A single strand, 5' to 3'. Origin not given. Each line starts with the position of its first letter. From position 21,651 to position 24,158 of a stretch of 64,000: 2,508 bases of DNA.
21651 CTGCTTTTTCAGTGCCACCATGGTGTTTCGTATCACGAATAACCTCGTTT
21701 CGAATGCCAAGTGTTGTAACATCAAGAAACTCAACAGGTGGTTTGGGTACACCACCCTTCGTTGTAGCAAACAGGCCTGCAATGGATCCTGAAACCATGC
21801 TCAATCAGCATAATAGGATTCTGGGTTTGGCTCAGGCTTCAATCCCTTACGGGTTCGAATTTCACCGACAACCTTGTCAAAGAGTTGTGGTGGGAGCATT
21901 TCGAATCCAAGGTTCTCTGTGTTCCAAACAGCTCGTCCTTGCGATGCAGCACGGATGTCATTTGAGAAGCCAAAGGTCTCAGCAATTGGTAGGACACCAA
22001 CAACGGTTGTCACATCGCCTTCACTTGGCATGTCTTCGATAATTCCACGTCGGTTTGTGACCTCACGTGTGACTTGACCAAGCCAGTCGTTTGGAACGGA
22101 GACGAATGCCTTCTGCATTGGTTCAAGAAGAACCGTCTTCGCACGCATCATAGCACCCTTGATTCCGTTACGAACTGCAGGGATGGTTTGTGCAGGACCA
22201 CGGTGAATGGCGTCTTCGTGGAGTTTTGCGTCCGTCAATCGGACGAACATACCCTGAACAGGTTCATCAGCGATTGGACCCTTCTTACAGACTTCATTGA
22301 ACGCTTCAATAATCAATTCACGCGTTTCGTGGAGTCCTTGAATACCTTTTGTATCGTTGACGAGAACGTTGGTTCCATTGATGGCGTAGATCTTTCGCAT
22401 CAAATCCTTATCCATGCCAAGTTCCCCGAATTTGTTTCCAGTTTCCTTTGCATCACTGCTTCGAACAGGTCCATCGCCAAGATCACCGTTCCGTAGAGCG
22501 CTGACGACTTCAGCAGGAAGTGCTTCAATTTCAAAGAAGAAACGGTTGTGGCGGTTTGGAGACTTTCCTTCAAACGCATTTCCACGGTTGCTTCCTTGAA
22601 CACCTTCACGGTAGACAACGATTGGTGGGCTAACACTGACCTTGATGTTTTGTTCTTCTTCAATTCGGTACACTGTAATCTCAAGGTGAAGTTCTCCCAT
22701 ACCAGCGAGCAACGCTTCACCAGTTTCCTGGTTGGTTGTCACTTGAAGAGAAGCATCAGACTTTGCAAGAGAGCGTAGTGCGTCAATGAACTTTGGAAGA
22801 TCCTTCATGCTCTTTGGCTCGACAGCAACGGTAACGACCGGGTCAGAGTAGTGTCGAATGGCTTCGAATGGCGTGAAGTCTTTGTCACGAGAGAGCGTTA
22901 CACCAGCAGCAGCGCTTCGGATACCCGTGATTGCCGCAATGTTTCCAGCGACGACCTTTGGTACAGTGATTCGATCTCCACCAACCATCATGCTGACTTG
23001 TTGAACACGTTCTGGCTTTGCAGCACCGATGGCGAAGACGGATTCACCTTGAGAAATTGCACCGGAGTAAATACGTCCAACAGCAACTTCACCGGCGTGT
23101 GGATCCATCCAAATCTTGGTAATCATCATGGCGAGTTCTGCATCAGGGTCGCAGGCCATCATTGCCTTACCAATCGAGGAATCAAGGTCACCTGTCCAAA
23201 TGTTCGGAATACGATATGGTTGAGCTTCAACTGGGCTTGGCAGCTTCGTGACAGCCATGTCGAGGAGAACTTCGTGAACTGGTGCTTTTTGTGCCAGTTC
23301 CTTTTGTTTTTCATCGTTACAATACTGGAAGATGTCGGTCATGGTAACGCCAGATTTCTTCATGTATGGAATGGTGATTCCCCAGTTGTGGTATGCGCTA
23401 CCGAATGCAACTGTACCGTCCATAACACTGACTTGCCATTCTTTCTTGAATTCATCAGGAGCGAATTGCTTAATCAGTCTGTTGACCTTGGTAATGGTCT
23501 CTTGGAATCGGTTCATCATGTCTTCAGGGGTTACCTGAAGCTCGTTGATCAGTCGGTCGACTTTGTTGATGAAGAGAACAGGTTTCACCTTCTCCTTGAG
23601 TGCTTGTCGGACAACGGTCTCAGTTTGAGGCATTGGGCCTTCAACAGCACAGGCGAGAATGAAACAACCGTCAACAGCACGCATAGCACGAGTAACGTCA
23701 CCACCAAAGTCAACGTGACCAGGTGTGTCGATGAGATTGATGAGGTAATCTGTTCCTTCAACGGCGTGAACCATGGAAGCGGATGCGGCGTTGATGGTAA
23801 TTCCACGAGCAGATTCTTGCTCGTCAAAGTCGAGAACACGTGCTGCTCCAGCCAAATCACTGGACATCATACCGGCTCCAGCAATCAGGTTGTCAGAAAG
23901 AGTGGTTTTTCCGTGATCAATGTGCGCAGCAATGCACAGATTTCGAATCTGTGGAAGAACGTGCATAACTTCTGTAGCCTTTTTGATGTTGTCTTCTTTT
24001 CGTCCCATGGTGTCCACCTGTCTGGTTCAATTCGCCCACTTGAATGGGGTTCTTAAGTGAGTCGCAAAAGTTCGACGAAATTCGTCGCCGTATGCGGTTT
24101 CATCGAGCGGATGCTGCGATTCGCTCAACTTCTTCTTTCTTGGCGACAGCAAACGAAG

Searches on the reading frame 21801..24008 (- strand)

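Call 80: search_protein_families(library=pfam, proteins=[window:21801-24008:-], max_evalue=0.001)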
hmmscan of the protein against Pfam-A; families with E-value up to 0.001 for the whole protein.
window:21801-24008:- (735 aa): 7 families
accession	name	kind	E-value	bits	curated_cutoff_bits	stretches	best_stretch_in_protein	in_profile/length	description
PF00009.33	GTP_EFTU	-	5e-52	176.7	26.5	1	20-257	2-187/188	Elongation factor Tu GTP binding domain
PF14492.12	EFG_III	-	4.6e-23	81.5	27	1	388-460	2-74/75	Elongation Factor G, domain III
PF03764.24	EFG_IV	-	8.6e-21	74.4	24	1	519-624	12-121/121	Elongation factor G, domain IV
PF00679.30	EFG_C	-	4.1e-20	72.1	27.9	1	626-712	1-88/89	Elongation factor G C-terminus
PF22042.2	EF-G_D2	-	1e-12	48.4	27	1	293-373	3-82/84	Elongation factor G domain 2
PF03144.31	GTP_EFTU_D2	-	1.8e-10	41.5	30.3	1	306-372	1-72/73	Elongation factor Tu domain 2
PF16658.11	RF3_C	-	0.00077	19.7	40.1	0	395-461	14-80/132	Class II release factor RF3, C-terminal domain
